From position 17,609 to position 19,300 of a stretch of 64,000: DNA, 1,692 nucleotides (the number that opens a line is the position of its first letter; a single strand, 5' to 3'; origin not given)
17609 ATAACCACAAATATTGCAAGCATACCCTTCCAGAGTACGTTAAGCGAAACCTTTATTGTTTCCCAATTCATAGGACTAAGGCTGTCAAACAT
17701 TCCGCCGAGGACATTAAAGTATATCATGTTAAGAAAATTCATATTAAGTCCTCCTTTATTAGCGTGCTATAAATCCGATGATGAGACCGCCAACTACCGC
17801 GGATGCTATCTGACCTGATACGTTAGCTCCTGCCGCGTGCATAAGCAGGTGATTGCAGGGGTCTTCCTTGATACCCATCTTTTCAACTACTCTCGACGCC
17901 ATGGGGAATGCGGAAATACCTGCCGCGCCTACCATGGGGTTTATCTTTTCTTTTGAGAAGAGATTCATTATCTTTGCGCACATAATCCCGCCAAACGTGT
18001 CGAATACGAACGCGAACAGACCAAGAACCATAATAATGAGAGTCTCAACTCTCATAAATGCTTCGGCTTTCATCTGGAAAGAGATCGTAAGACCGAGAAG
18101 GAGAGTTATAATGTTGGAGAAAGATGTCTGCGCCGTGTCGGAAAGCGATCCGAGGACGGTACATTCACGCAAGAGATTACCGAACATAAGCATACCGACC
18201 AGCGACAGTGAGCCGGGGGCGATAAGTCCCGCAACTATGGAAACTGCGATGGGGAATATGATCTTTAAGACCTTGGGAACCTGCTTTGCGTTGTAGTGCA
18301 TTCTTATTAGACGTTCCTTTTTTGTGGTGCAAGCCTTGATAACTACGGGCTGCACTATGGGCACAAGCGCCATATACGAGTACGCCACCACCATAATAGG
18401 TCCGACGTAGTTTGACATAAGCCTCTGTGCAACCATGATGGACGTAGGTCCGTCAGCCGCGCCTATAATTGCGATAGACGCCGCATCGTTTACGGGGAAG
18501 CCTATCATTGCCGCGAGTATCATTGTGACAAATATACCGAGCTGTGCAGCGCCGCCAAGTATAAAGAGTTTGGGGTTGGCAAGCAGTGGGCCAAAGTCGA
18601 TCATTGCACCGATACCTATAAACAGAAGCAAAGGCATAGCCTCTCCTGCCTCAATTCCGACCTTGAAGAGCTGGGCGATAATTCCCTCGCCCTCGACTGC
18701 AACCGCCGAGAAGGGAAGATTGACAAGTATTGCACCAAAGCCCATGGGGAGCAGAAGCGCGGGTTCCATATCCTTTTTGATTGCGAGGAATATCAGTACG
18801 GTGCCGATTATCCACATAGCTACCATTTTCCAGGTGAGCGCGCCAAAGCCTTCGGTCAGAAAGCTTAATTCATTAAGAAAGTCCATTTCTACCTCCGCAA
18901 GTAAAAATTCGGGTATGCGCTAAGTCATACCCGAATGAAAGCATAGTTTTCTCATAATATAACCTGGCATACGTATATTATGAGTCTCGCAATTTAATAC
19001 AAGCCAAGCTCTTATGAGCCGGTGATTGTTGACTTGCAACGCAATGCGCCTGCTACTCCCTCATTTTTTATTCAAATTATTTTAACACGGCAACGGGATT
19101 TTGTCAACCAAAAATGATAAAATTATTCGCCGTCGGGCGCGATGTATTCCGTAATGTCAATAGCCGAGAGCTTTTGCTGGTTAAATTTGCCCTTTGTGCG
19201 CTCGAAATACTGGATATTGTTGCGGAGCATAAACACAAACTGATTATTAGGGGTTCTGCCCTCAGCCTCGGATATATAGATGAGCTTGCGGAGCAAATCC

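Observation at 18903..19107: Riboswitch-like leader resembling yybP-ykoY upstream of an orphan Na+-pump beta-subunit gene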

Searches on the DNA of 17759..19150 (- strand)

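Call 3: search_rna_families(source=window, start=18850, end=19150, threshold=evalue, max_evalue=10, show_alignments=6)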
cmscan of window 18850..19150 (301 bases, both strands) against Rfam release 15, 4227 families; matches with E-value up to 10: 3.
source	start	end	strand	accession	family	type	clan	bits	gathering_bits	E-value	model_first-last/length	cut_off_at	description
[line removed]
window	18905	18931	-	RF01785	blv_FSE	Cis-reg; frameshift_element;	-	17.2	34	0.74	1-27/27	no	ribosomal frameshift site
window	18951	19094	+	RF02960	DUF2800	Cis-reg;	-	16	60.2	1.1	1-158/158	no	DUF2800 RNA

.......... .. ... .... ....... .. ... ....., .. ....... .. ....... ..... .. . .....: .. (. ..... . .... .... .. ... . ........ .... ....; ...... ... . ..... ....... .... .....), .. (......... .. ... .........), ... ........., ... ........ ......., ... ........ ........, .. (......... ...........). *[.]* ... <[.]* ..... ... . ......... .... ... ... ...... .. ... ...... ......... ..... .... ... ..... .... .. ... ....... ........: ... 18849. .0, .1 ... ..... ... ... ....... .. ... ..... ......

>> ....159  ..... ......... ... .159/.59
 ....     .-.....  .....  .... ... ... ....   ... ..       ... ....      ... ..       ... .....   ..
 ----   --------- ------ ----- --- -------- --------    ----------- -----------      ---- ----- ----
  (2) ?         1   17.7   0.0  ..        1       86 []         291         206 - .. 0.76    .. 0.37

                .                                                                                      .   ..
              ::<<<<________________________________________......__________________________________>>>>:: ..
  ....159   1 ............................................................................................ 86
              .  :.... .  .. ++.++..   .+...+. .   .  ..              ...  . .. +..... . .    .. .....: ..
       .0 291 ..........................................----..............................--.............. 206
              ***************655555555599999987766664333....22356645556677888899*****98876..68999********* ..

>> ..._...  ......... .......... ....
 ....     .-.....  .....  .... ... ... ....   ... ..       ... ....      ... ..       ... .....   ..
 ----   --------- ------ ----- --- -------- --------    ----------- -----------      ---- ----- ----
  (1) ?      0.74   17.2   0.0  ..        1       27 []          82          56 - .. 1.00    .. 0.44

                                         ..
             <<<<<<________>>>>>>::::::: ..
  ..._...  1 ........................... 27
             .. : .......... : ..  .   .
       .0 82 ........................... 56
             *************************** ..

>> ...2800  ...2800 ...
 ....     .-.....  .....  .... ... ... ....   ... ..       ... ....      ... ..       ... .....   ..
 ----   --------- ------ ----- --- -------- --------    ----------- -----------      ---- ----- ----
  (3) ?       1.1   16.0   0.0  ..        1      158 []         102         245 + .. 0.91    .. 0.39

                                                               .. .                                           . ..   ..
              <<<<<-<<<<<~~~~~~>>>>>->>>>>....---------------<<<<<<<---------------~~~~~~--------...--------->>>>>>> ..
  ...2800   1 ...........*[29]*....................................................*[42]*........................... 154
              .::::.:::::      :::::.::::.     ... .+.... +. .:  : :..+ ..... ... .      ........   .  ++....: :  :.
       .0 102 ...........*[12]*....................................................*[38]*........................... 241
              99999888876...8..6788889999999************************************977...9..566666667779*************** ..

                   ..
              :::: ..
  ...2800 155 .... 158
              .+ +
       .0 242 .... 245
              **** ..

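Call 37: build_rna_model(alignment_id=A2, structure=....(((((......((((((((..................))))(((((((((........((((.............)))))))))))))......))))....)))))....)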
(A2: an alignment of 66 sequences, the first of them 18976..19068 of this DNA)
Model R1 built from alignment A2 (66 sequences, 115 columns); structure: as given.
model positions 95; base pairs 26; branch points 1; effective number of sequences 2.35; information 0.601 bits per position. Calibrated on 0.2 Mb of random sequence (short: E-values are rough).
structure used (alignment columns):
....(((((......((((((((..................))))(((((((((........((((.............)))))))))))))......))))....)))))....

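Call 38: search_with_rna_model(model_id=R1, sources=[window, L001, L002, L003, L004, L005, L008, L009, L010, L011, L012, L013, L014, L015, L016, L017, L018, L019, L020, L021, L022, L023, L024, L025, L026, L027, L028, L029, L030, L031, L032, L033, L034, L035, L036, L037, L038, L039, L040, L041, L042, L043, L044, L045, L046, L047, L048, L049, L050, L051, L052, L053, L054, L055, L056, L057, L058, L059, L060, L061, L062, L063, L064, L065, L066, L067, L068, L069, L070, L071, L072, L073, L074, L075, L076, L077, L079, L081, L082, L084, L085, L086, L087, L088, L089, L090, L091, L092, L093, L094], max_evalue=1, make_alignment=true, show_alignments=1)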
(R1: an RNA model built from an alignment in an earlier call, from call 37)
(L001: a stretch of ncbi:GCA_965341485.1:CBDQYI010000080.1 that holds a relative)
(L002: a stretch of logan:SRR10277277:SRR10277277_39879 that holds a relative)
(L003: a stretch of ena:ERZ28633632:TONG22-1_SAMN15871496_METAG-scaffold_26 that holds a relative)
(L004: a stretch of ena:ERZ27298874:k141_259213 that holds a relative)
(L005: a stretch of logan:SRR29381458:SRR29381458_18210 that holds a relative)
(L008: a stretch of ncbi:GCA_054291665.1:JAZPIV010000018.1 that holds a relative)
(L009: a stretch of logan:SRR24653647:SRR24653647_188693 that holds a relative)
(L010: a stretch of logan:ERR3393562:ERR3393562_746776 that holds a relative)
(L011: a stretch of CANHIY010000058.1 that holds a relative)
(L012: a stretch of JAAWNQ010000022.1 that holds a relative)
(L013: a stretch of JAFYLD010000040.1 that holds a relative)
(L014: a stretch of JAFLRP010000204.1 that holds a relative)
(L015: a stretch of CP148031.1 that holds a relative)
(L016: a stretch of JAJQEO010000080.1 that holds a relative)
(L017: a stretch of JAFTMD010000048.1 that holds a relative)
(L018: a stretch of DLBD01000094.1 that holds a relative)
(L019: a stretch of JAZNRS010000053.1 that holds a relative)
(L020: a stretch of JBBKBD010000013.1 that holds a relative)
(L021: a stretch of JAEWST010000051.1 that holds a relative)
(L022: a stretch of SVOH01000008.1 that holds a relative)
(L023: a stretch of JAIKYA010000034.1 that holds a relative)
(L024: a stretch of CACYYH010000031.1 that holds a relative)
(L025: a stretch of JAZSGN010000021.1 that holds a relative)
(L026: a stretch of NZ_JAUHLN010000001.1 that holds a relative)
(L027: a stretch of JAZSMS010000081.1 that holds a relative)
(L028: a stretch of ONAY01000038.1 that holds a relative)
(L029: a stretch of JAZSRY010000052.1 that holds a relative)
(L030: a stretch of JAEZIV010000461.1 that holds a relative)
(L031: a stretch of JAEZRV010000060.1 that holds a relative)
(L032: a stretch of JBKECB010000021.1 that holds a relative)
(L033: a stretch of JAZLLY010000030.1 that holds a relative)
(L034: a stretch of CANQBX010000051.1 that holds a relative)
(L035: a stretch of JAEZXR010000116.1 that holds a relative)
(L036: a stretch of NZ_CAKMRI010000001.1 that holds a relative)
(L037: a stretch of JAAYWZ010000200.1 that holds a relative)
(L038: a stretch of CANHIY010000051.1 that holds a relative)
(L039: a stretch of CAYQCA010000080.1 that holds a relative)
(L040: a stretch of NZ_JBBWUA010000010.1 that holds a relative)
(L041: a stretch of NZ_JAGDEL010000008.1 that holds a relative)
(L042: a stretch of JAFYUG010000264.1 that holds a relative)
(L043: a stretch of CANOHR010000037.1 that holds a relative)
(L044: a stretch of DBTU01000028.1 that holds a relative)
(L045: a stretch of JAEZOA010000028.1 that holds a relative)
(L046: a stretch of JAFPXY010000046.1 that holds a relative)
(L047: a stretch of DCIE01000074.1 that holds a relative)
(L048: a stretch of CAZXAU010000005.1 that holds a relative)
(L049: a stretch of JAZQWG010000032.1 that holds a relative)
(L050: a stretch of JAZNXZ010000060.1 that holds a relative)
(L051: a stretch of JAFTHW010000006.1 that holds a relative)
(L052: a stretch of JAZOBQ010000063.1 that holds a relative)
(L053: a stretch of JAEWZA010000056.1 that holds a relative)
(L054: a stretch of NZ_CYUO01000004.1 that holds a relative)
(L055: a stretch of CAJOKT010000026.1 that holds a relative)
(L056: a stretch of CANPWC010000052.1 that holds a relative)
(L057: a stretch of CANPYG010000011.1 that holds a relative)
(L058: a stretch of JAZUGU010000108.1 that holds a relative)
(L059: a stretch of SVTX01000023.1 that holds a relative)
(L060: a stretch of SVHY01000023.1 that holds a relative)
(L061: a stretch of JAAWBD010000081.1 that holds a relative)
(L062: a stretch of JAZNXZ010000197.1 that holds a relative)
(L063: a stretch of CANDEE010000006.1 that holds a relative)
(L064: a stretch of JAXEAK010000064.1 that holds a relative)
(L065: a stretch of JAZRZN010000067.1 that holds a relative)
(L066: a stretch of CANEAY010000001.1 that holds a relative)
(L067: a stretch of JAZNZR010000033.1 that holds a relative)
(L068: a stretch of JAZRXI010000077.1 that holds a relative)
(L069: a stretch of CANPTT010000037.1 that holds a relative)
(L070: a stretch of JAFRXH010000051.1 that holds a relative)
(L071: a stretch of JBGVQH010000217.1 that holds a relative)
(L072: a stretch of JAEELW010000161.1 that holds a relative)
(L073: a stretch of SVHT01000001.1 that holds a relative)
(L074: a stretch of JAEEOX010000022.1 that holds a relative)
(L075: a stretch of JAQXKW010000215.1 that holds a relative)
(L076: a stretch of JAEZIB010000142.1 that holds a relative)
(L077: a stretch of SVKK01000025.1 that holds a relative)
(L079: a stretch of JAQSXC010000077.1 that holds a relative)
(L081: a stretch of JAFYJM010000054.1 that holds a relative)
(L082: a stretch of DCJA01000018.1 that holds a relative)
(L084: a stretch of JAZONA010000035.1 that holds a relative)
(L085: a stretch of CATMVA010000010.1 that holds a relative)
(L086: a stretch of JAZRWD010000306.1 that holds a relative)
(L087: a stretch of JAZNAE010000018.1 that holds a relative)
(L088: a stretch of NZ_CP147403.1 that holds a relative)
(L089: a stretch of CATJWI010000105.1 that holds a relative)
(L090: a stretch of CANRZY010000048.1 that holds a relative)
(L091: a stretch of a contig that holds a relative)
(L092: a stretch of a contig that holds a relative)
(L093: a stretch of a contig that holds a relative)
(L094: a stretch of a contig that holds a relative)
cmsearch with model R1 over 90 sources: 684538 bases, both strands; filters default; matches with E-value up to 1: 86.
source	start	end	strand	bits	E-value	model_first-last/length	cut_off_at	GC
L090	6312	6407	-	95.9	2.1e-22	1-95/95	no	0.55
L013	1327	1424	+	94.5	4.9e-22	1-95/95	no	0.43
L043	7156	7251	+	93.8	7.7e-22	1-95/95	no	0.52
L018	3614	3706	+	93.4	9.8e-22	1-95/95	no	0.42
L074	1140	1231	-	92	2.2e-21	1-95/95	no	0.42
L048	5935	6024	+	91.8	2.6e-21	1-95/95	no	0.46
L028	1122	1213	-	91.5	3.2e-21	1-95/95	no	0.4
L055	1317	1408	+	91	4.1e-21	1-95/95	no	0.43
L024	3255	3345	-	91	4.3e-21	1-95/95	no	0.48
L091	5332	5425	+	91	4.3e-21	1-95/95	no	0.51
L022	421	511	+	90.7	5e-21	1-95/95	no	0.47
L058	6914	7006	+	90.7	5.1e-21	1-95/95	no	0.51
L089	7487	7582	-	90.5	5.6e-21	1-95/95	no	0.55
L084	965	1057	-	90.2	6.9e-21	1-95/95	no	0.51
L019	4927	5019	-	90.1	7.4e-21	1-95/95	no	0.52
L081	49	139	-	89.7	9.5e-21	1-95/95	no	0.48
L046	7516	7606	+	88.7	1.8e-20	1-95/95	no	0.49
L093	2663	2765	+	88.6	1.9e-20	1-95/95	no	0.52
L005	2326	2422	+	88.3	2.2e-20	1-95/95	no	0.46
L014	4393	4483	-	88.1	2.5e-20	1-95/95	no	0.59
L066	6896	6990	-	88.1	2.6e-20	1-95/95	no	0.54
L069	4414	4511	+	87.8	3e-20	1-95/95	no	0.55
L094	1502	1598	+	87.6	3.4e-20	1-95/95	no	0.41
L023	2278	2367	-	87.5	3.7e-20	1-95/95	no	0.54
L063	6064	6163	-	87.4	3.9e-20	1-95/95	no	0.58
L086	1099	1194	+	87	5.1e-20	1-95/95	no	0.58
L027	3620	3715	-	86.4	7.1e-20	1-95/95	no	0.44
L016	543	638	+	86.2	8.2e-20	1-95/95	no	0.48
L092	3004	3096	+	86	9.1e-20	1-95/95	no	0.53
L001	2817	2912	+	85.8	1.1e-19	1-95/95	no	0.46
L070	1286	1375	-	85.6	1.2e-19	1-95/95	no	0.51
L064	7675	7766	-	84.8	2e-19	1-95/95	no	0.53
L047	979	1076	-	83.8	3.7e-19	1-95/95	no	0.41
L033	7160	7251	+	83.8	3.7e-19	1-95/95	no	0.57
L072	5077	5166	-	83.7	3.9e-19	1-95/95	no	0.53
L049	5896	5987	-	82.7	7.1e-19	1-95/95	no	0.52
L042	1410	1502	+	82.7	7.4e-19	1-95/95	no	0.48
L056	4675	4772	+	82.4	8.9e-19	1-95/95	no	0.51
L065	6188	6283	+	82.3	9e-19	1-95/95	no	0.45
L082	1695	1790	+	81.1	1.9e-18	1-95/95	no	0.49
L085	2802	2907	+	80.5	2.7e-18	1-95/95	no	0.59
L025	185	278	-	80.5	2.8e-18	1-95/95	no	0.52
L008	2319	2411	+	79.8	4.3e-18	1-95/95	no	0.46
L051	3291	3382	-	79.8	4.4e-18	1-95/95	no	0.46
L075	1596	1696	-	79.6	4.9e-18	1-95/95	no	0.51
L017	1791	1892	+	79.4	5.6e-18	1-95/95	no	0.47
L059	230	323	+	78.5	9.7e-18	1-95/95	no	0.5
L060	621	715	+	78.4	1e-17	1-95/95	no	0.47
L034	2036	2139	-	78.2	1.2e-17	1-95/95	no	0.51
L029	1068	1167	+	77.1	2.3e-17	1-95/95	no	0.52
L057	6518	6621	-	76.8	2.8e-17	1-95/95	no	0.5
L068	3082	3177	+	75.9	4.7e-17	1-95/95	no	0.51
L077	4334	4435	+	75.9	4.9e-17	1-95/95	no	0.58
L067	521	621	+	75.8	5.2e-17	1-95/95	no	0.48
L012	6310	6411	+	74.9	9.1e-17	1-95/95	no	0.59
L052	2067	2173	+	73.5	2.1e-16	1-95/95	no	0.51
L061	6381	6481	+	70.1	1.7e-15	1-95/95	no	0.62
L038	1908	2002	-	69.7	2.3e-15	1-95/95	no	0.44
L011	2231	2325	+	62.9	1.5e-13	1-95/95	no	0.47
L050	2501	2593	+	62.2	2.3e-13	1-95/95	no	0.47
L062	1564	1656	+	61.3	4e-13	1-95/95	no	0.51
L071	2877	2969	-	60.1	8.7e-13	1-95/95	no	0.49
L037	3658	3754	+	57.1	5.5e-12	1-95/95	no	0.36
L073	1240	1333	+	57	5.8e-12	1-95/95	no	0.54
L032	3654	3742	-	51.8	1.4e-10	1-95/95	no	0.47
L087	2339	2438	-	44.2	1.6e-08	1-95/95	no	0.45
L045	2775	2867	-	39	3.9e-07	1-95/95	no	0.4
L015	7361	7455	+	38.2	6.4e-07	1-95/95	no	0.41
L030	1756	1848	+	37.5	9.8e-07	1-95/95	no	0.42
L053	6845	6937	+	36.1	2.4e-06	1-95/95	no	0.41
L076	3947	4039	+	36.1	2.4e-06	1-95/95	no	0.41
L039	3908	4002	-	35.5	3.5e-06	1-95/95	no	0.37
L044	7186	7279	-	34.5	6.4e-06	1-95/95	no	0.36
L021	3680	3774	-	33.3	1.4e-05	1-95/95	no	0.39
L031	1359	1449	-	33.2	1.4e-05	1-95/95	no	0.43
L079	4971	5060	-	31.1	5.1e-05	1-95/95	no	0.36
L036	3315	3400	+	30.2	9.1e-05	1-95/95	no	0.44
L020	7109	7194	+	29.7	0.00013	1-95/95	no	0.45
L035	1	90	-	29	0.00019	1-92/95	3'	0.47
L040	6374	6465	-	25.9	0.0013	1-95/95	no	0.48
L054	2911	2997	+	25.2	0.002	1-95/95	no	0.45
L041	2999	3077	+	23.3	0.0064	1-95/95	no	0.47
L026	435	526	+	22.5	0.011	1-95/95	no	0.43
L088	5815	5906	-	20.7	0.033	1-95/95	no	0.46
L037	6681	6769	+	19.1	0.086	1-95/95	no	0.33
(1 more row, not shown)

Alignment A3: 86 matches aligned to the model, 190 columns, each read 5' to 3' on its own strand. Consensus structure (alignment columns), stored with it:
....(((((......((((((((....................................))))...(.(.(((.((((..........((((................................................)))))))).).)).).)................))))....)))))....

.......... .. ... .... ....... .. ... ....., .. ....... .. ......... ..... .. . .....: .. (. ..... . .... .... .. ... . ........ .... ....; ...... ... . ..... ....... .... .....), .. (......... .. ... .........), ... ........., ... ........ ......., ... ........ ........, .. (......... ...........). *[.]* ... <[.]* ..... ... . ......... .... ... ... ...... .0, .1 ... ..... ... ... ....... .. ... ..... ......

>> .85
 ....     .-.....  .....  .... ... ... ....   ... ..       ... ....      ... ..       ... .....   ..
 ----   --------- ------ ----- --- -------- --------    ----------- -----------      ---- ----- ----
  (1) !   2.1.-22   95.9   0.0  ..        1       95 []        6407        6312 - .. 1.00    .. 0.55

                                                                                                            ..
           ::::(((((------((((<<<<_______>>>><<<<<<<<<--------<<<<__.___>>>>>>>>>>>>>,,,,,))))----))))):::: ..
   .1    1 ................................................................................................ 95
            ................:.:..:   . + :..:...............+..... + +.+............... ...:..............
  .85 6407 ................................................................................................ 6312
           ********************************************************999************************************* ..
